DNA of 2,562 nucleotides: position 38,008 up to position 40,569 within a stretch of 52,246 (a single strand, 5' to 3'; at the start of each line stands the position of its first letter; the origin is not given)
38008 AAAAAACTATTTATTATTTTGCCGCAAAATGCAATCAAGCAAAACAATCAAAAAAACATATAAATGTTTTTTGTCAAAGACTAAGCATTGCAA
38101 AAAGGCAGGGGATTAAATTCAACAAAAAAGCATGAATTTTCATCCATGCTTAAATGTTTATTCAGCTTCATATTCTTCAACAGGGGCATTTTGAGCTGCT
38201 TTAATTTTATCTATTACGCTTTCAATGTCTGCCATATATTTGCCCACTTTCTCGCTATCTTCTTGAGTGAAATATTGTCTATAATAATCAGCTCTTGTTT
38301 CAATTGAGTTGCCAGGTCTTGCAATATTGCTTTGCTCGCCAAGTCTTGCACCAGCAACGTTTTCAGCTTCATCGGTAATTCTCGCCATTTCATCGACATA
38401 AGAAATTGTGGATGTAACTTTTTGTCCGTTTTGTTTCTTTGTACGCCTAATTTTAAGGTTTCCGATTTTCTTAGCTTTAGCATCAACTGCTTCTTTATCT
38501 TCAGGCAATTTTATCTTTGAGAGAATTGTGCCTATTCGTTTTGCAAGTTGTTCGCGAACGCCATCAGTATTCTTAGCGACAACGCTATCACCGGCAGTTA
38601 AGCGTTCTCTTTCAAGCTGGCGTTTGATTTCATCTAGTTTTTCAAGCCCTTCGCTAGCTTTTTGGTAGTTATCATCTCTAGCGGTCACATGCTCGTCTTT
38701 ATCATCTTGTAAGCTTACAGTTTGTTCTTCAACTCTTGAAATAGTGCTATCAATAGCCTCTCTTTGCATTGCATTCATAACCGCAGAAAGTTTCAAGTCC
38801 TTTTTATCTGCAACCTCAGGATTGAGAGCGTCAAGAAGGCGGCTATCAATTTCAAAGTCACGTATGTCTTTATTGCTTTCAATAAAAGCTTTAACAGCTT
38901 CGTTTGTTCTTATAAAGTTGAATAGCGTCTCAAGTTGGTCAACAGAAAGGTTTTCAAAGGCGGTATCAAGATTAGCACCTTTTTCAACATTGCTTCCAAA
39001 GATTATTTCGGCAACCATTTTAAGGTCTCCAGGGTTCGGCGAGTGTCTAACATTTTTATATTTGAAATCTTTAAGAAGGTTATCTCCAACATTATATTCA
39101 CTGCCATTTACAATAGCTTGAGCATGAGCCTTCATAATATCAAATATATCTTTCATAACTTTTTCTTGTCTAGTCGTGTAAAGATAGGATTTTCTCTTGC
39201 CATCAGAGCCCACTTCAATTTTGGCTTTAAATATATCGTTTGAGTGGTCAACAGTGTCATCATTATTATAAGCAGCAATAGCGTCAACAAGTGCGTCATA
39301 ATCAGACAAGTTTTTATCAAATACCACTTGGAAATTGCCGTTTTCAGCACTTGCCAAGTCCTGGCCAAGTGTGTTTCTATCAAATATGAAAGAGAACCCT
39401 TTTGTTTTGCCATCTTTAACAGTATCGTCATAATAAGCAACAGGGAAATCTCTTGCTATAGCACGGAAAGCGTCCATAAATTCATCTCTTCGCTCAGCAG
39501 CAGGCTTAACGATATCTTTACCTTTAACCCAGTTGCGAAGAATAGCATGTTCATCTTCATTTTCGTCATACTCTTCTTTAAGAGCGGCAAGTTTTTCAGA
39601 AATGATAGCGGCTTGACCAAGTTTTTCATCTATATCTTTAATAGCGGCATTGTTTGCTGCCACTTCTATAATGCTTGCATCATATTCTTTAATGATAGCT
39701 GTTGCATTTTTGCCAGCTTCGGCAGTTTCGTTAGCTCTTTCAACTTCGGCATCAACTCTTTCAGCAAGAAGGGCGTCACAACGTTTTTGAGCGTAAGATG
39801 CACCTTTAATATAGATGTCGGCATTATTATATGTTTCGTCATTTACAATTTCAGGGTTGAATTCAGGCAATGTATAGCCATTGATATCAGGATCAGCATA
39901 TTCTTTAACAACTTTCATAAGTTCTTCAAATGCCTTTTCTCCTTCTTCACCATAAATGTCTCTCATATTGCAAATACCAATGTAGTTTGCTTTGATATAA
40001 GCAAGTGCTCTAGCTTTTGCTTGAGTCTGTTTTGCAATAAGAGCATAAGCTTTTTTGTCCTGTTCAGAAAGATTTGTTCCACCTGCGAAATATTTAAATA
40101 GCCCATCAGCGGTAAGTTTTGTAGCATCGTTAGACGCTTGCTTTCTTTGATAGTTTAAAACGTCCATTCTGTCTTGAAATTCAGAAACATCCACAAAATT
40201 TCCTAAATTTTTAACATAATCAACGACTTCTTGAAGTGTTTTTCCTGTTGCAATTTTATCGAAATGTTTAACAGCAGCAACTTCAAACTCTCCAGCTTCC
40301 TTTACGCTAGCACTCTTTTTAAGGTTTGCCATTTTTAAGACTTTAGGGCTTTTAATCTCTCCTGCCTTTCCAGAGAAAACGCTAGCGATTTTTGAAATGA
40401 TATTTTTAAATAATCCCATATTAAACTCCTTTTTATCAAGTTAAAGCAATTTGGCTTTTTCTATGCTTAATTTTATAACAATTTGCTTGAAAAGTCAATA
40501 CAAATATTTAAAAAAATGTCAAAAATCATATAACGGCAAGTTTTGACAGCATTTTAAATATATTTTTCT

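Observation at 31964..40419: Two adjacent orphan genes (753 aa and ~1975 aa): a large membrane-tethered, apparently cytoplasm-facing module of unknown function, divergent from secA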

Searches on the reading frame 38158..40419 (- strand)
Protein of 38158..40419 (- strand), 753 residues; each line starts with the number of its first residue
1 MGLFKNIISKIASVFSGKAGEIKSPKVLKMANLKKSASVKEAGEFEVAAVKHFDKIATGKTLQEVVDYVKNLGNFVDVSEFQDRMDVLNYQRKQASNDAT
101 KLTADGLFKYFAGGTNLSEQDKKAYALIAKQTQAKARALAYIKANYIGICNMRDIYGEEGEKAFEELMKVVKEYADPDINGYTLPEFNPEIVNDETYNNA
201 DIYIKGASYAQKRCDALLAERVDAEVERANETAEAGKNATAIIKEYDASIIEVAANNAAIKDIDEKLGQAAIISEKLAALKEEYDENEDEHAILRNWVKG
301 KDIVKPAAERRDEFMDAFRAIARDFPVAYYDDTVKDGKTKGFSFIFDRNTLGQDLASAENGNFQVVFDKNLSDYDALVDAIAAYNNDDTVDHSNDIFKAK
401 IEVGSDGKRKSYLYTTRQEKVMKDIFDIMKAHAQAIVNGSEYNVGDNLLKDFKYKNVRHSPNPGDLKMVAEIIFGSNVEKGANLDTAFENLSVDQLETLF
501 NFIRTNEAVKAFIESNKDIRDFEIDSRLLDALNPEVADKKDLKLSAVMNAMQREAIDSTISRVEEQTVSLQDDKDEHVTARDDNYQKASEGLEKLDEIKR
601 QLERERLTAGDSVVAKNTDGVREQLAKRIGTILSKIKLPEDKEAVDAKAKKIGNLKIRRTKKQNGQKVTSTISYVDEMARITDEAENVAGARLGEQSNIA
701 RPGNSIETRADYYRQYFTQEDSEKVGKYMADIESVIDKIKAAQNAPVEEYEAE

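Call 5: search_protein_families(library=pfam, proteins=[window:38158-40419:-], max_evalue=1)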
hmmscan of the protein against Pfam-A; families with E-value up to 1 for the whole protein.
window:38158-40419:- (753 aa): 2 families
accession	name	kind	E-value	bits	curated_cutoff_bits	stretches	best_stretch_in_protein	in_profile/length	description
PF25549.1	DUF7927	-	0.081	13.6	31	1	663-700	29-66/132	Domain of unknown function (DUF7927)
PF18460.6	HetR_C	-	0.28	11.6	27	0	140-176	24-60/79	Heterocyst differentiation regulator C-terminal Hood domain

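Call 10: find_homologous_proteins(query=window:38158-40419:-)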
Query window:38158-40419:- (753 aa): 7 proteins with E <= 0.001 among 8000 candidates.
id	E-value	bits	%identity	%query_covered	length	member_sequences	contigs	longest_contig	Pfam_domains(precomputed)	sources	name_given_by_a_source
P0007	0.0e+0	1590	98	100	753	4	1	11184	-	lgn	-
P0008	0.0e+0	1334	82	100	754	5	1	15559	-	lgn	-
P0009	1.8e-258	878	57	100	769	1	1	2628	-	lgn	-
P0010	7.2e-250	850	55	100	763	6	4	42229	-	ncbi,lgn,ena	-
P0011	3.6e-249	847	56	100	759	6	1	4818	-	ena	-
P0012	1.1e-126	442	36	99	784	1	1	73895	-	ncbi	-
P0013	1.1e-79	287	31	82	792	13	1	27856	-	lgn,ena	-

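Call 14: find_encoding_contigs(protein=P0012, flank=10000, max_places=3)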
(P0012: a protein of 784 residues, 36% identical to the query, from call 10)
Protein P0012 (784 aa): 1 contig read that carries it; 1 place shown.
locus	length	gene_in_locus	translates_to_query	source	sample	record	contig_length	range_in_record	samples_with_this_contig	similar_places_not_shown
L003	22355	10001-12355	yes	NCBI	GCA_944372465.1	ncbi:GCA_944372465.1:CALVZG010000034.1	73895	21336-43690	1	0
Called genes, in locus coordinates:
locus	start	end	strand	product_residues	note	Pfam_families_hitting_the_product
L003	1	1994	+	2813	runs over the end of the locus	-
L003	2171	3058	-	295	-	-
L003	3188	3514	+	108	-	PF12844:HTH_19, PF13560:HTH_31 (weak), PF01381:HTH_3, PF13443:HTH_26 (faint)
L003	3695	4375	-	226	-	PF00687:Ribosomal_L1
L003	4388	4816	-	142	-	PF03946:Ribosomal_L11_N, PF00298:Ribosomal_L11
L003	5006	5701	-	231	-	PF02357:NusG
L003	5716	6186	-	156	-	-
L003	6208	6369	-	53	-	PF00471:Ribosomal_L33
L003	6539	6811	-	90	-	PF15970:HicB-like_2 (faint)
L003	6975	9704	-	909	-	PF07517:SecA_DEAD, PF00270:DEAD, PF01043:SecA_PP_bind, PF21090:P-loop_SecA, PF07516:SecA_SW, PF02810:SEC-C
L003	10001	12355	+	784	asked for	-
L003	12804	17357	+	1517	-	-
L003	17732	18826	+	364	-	PF01926:MMR_HSR1, PF02421:FeoB_N, PF06071:YchF-GTPase_C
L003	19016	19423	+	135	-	PF00636:Ribonuclease_3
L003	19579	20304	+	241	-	PF08032:SpoU_sub_bind, PF00588:SpoU_methylase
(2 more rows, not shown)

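Call 15: find_related_loci(query=A1, collection=genome_contigs, flank=10000)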
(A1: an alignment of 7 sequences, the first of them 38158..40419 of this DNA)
Query A1 (753 aa) in genome_contigs; peptide patterns used: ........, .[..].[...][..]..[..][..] (x = any residue, [..] = any of these).
88 stretches matched a pattern; 4 encode a relative of the query (tblastn E <= 1e-3); 4 distinct loci.
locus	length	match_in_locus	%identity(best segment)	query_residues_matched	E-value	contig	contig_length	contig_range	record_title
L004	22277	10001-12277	56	1-753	0e+0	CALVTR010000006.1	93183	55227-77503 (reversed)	MAG: uncultured Clostridia bacterium isolate BRZ_CD__bin5 genome assembly, contig: BRZ_CD__NODE_287_length_93183_cov_8.9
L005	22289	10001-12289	55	1-753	0e+0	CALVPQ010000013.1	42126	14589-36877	MAG: uncultured Clostridia bacterium isolate BRZ_CF__bin29 genome assembly, contig: BRZ_CF__NODE_1046_length_42126_cov_1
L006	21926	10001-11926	31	39-656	1e-86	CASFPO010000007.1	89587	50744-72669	uncultured Firmicutes bacterium isolate SI.O36.metabat-bins.110 genome assembly, contig: SI.O36.metabat-bins.110.fa_k141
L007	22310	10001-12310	36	1-743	4e-139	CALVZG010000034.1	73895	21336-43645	MAG: uncultured Clostridia bacterium isolate E03__bin18 genome assembly, contig: E03__k127_3466727, whole genome shotgun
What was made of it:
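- On Chlamydial Inc proteins: The hosts are Clostridia MAGs (call 15).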

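Call 16: search_solved_structures(query=A1, max_evalue=10)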
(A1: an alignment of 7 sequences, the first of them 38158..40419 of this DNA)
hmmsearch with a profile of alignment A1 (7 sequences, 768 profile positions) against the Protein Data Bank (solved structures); distinct sequences matched with E-value up to 10: 2.
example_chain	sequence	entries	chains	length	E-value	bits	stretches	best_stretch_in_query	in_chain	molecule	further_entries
5y05_A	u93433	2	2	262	1.1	10.9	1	566-651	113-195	msmeg_4306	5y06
2etn_A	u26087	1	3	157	1.4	10.6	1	233-291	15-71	anti-cleavage anti-GreA transcription factor Gfh1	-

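Call 18: search_protein_families(library=ncbifam, proteins=[window:38158-40419:-], max_evalue=1)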
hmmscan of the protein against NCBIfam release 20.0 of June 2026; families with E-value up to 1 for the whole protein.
window:38158-40419:- (753 aa): 0 families

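Call 19: search_protein_families(library=phrogs, proteins=[window:38158-40419:-], max_evalue=1)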
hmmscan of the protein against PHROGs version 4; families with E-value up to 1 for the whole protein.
window:38158-40419:- (753 aa): 3 families
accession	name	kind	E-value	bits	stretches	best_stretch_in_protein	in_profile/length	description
phrog_11901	-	unknown function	0.0024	19.2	1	126-174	28-74/116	-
phrog_33843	-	unknown function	0.38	12.1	0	530-597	28-95/108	-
phrog_19848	-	unknown function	0.78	9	0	361-433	589-660/667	-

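Call 37: search_protein_representatives(alignment_id=A1)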
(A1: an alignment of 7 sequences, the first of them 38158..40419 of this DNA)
Query: 7 sequences, 768 profile positions. Proteins with E-value up to 0.001 (for the whole library): 14; up to 1e-10: 14; up to 1e-30: 10. The best 14 are listed.
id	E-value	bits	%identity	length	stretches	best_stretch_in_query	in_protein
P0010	0.0e+00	1256.4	-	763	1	1-768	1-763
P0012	0.0e+00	1108.0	-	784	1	1-768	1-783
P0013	0.0e+00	1015.9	-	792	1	1-767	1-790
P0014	2.2e-187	641.6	-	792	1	1-766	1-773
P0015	5.9e-184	630.2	-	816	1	1-758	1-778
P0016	3.6e-142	492.1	-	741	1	1-753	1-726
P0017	2.0e-134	466.4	-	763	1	1-752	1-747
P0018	1.1e-117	411.0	-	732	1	1-758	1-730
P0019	7.9e-81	289.2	-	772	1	1-767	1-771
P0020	4.4e-45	171.0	-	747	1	5-760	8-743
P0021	4.9e-27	111.3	-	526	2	229-444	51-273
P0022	2.6e-20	89.1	-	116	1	1-115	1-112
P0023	5.5e-13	64.9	-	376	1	390-705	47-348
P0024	6.8e-11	58.0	-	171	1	646-758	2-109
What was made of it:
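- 38158..40419 (-): Partner gene, 753 aa. Family of 14 proteins among 1.84 billion (call 37).
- Tried and rejected: The exhaustive HMM search with the 753 family found only 14 proteins (call 37).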

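Call 40: find_encoding_contigs(protein=P0020, flank=10000, max_places=2)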
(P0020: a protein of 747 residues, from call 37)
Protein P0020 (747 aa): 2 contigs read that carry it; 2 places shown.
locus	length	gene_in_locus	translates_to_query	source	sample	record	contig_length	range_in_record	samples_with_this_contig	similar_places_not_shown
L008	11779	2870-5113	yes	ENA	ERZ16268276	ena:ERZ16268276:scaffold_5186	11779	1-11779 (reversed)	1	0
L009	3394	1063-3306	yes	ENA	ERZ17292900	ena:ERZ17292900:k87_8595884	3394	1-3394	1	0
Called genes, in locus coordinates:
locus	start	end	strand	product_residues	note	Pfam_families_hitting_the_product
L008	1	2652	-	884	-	?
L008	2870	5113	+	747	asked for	-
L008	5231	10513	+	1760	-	-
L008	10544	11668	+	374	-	PF01926:MMR_HSR1, PF02421:FeoB_N, PF06071:YchF-GTPase_C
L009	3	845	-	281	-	?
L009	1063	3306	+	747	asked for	-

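Call 41: find_encoding_contigs(protein=P0019, flank=10000, max_places=2)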
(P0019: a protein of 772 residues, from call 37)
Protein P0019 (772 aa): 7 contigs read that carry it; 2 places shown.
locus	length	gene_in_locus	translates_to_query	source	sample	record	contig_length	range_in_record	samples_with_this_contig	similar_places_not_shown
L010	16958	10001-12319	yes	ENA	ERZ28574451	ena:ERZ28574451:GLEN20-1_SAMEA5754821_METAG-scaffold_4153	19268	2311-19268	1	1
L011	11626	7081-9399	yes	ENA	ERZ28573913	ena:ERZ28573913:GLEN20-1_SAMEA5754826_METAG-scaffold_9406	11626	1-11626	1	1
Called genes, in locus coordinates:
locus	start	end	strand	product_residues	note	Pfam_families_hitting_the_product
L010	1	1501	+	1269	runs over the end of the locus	?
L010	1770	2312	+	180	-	PF00583:Acetyltransf_1, PF13302:Acetyltransf_3 (weak), PF13508:Acetyltransf_7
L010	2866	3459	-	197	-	PF06941:NT5C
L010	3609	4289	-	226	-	PF00687:Ribosomal_L1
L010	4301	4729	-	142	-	PF03946:Ribosomal_L11_N, PF00298:Ribosomal_L11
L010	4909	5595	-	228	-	PF02357:NusG, PF23284:KOW2_Spt5 (weak)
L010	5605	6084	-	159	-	PF00584:SecE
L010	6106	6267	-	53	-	PF00471:Ribosomal_L33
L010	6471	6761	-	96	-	-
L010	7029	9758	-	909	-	PF07517:SecA_DEAD, PF00270:DEAD, PF01043:SecA_PP_bind, PF21090:P-loop_SecA, PF07516:SecA_SW, PF02810:SEC-C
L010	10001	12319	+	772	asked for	-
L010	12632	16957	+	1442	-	?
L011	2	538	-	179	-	?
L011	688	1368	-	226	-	PF00687:Ribosomal_L1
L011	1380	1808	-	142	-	PF03946:Ribosomal_L11_N, PF00298:Ribosomal_L11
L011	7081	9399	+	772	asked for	-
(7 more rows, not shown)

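Call 49: predict_structure(alignment_id=A3)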
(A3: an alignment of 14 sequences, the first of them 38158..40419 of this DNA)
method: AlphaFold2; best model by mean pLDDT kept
length: 753 residues; sequences in the alignment: 14
mean_pLDDT: 81.4   pTM: 0.62
mean pLDDT of the five models: 81.4, 80.9, 78.2, 78.2, 78.0
residues with pLDDT >= 90: 270; 70-90: 353; 50-70: 92; < 50: 38
segments of 3 or more residues with pLDDT < 50: 1-23, 189-191, 742-753
pLDDT, mean of each block of 10 residues (from residue 1): 32 32 59 59 68 70 82 78 80 75 80 75 78 77 71 67 79 68 55 64 79 81 90 95 96 96 94 90 83 86 89 94 90 84 81 73 76 93 90 89 88 94 92 91 87 64 86 90 89 94 84 83 93 90 92 92 95 97 97 96 77 86 94 90 90 86 80 91 94 84 79 88 82 63 42 32
secondary structure, 60 per line:
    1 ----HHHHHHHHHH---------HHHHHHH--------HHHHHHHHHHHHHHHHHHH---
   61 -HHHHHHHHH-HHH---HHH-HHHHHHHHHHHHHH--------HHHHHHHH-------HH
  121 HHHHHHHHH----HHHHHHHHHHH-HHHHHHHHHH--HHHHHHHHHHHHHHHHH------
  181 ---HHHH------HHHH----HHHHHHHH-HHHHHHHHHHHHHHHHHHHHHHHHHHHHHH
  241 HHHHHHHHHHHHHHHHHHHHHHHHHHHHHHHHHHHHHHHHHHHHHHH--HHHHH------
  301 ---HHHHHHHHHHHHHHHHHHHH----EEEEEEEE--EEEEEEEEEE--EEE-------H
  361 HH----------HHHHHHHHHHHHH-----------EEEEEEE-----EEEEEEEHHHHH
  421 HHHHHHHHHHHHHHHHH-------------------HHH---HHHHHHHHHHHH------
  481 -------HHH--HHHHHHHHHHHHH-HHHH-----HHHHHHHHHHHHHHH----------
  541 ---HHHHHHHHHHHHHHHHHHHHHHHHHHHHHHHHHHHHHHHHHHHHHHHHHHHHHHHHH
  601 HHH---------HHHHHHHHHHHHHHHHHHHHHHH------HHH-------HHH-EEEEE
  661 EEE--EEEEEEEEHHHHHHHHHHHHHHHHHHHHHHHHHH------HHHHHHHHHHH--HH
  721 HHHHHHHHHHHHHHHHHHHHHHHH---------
elements in order (helices of 4 or more, strands of 3 or more residues): H5-14 H24-30 H39-57 H62-70 H82-95 H104-111 H119-129 H134-144 H146-155 H158-174 H184-187 H194-197 H202-209 H211-287 H290-294 H304-323 E328-335 E338-347 E350-352 H373-385 E397-403 E409-415 H416-437 H463-474 H493-505 H507-510 H516-530 H544-603 H613-635 E656-663 E666-673 H674-699 H706-716 H719-744
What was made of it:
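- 40369..40419 (-): Residues 1-17: conserved cationic N-terminal helix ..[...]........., a candidate amphipathic membrane-binding helix. AF2 predicts a helix at residues 5-14 with low pLDDT, detached from the body (call 49).
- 39559..39789 (-): Residues 211-287: 77-residue continuous helix. AF2 DSSP, pLDDT 90-96 (call 49).
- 38611..38790 (-): Residues 544-603: 60-residue continuous helix. AF2 DSSP, pLDDT 92-97 (call 49).
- Closest known: PspA/IM30/Vipp1. Different: The protein is three times longer with a different predicted architecture (call 49).
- The partner has helices of 77 and 60 residues (call 49).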

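Call 54: fold_search(model_id=the predicted structure, library=pdb)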
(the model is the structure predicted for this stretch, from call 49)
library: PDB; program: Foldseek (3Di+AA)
matches with E <= 10: 64; with E <= 0.001: 0
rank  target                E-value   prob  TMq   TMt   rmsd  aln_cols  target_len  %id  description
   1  8glv_AD               3.1e-01  0.10  0.11  0.03  37.1       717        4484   11  96-nm repeat unit of doublet microtubules from Chlamydomonas reinhardtii flagella (released 2023-05-31)
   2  7k58_C                3.1e-01  0.08  0.11  0.03  34.7       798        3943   10  Structure of outer-arm dyneins bound to microtubule with microtubule binding state 1(MTBS-1) (released 2021-09-29)
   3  1cii                  3.3e-01  0.07  0.10  0.11  28.9       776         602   12  COLICIN IA (released 1998-01-14)
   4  9gm7_A                3.9e-01  0.06  0.11  0.06  64.3       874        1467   12  MukBEF in a nucleotide-bound state with open neck gate (monomer) (released 2025-03-26)
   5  6yvu_A                4.4e-01  0.05  0.09  0.07  66.6       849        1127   12  Condensin complex from S.cerevisiae ATP-free apo non-engaged state (released 2020-07-15)
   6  7k5b_C                8.2e-01  0.05  0.10  0.03  35.1       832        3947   11  Structure of outer-arm dynein bound to microtubule doublet in microtubule binding state 2 (MTBS-2) (released 2021-09-29)
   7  7nyx_A                9.8e-01  0.02  0.07  0.04  68.5       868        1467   12  Cryo-EM structure of the MukBEF-MatP-DNA monomer (closed conformation) (released 2021-07-07)
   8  7zet_A                1.1e+00  0.09  0.10  0.19  38.0       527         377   11  Crystal structure of human Clusterin, crystal form I (released 2023-10-11)
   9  3q1g_C                1.1e+00  0.03  0.06  0.09  38.9       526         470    8  Crystal Structure of BoxB crystallized with PEG (released 2011-06-01)
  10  9e5c_7a               1.1e+00  0.04  0.10  0.03  35.2       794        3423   10  Cryo-EM structure of 96 nm repeat of microtubule doublet from T. brucei flagellum (released 2025-03-12)
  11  9e5c_7e               1.5e+00  0.03  0.09  0.03  35.0       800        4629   12  Cryo-EM structure of 96 nm repeat of microtubule doublet from T. brucei flagellum (released 2025-03-12)
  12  8i4x_B                2.1e+00  0.01  0.07  0.05  79.7       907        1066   12  Cryo-EM structure of 5-subunit Smc5/6 (released 2024-06-26)
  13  4czy_B                2.2e+00  0.08  0.11  0.17  23.7       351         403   11  Complex of Neurospora crassa PAN2 (WD40-CS1) with PAN3 (pseudokinase and C-term) (released 2014-06-04)
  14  4czy_D                2.6e+00  0.07  0.10  0.16  24.6       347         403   10  Complex of Neurospora crassa PAN2 (WD40-CS1) with PAN3 (pseudokinase and C-term) (released 2014-06-04)
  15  9n8h_A                2.7e+00  0.08  0.12  0.22  20.8       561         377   10  In situ sheathed flagellar filament of Vibrio cholerae resolved with helical reconstruction. (released 2025-09-24)
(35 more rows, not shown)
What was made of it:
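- On Dynamin-like, mitofusin or atlastin hairpin-anchored GTPases: BDLP matches the partner model at E = 2.7 (call 54).
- On Large clostridial or pore-forming toxins: Colicin Ia matches at E = 0.33, TM 0.10 (call 54).
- Colicin Ia appears among the (non-significant) fold hits for the partner (call 54). The colicin hit has E = 0.33 and TM 0.10 (call 54).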

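Call 64: find_encoding_contigs(protein=P0008, flank=10000, max_places=2)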
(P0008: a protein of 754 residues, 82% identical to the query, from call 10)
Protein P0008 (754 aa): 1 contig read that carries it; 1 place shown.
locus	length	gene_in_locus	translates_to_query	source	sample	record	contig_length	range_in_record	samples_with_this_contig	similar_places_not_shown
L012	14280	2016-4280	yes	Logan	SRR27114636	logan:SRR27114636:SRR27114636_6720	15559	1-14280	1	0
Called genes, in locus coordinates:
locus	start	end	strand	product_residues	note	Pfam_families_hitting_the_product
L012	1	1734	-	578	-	?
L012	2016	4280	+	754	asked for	-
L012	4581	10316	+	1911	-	-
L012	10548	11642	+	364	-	PF01926:MMR_HSR1, PF02421:FeoB_N, PF06071:YchF-GTPase_C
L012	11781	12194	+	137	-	PF00636:Ribonuclease_3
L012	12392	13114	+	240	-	PF08032:SpoU_sub_bind, PF00588:SpoU_methylase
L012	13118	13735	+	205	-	PF04542:Sigma70_r2, PF08281:Sigma70_r4_2 (weak)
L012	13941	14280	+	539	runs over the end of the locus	?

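Call 66: find_encoding_contigs(protein=P0013, flank=10000, max_places=2)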
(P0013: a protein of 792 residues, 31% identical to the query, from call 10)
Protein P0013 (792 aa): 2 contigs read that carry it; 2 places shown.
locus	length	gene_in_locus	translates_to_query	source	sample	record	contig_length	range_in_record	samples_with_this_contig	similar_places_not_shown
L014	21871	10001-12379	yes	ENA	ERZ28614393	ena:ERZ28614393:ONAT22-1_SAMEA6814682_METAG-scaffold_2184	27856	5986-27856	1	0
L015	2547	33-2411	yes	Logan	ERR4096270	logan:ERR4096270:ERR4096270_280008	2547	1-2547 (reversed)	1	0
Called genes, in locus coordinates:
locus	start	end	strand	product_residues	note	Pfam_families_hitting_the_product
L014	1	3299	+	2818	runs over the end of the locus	-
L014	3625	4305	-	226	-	PF00687:Ribosomal_L1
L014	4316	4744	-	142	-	PF03946:Ribosomal_L11_N, PF00298:Ribosomal_L11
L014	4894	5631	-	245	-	PF02357:NusG, PF23284:KOW2_Spt5 (weak)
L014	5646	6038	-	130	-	PF00584:SecE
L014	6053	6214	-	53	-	PF00471:Ribosomal_L33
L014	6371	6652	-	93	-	-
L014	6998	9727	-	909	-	PF07517:SecA_DEAD, PF00270:DEAD, PF01043:SecA_PP_bind, PF21090:P-loop_SecA, PF07516:SecA_SW, PF02810:SEC-C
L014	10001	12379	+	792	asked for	-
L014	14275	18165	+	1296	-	-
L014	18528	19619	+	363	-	PF01926:MMR_HSR1, PF02421:FeoB_N, PF06071:YchF-GTPase_C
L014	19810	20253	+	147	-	PF00636:Ribonuclease_3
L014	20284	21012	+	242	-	PF08032:SpoU_sub_bind, PF00588:SpoU_methylase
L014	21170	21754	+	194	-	PF04542:Sigma70_r2, PF08281:Sigma70_r4_2 (weak), PF00196:GerE (weak)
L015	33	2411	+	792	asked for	-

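Call 77: find_encoding_contigs(protein=P0015, flank=10000, max_places=1)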
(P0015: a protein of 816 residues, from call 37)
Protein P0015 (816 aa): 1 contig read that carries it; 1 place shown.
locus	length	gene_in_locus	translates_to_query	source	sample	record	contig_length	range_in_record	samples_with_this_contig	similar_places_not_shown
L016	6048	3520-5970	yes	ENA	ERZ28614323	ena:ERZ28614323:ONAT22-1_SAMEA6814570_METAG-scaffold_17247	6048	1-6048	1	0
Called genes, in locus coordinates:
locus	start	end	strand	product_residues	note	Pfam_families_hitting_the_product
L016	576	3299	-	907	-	PF07517:SecA_DEAD, PF00270:DEAD, PF01043:SecA_PP_bind, PF21090:P-loop_SecA, PF07516:SecA_SW, PF02810:SEC-C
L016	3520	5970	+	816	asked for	-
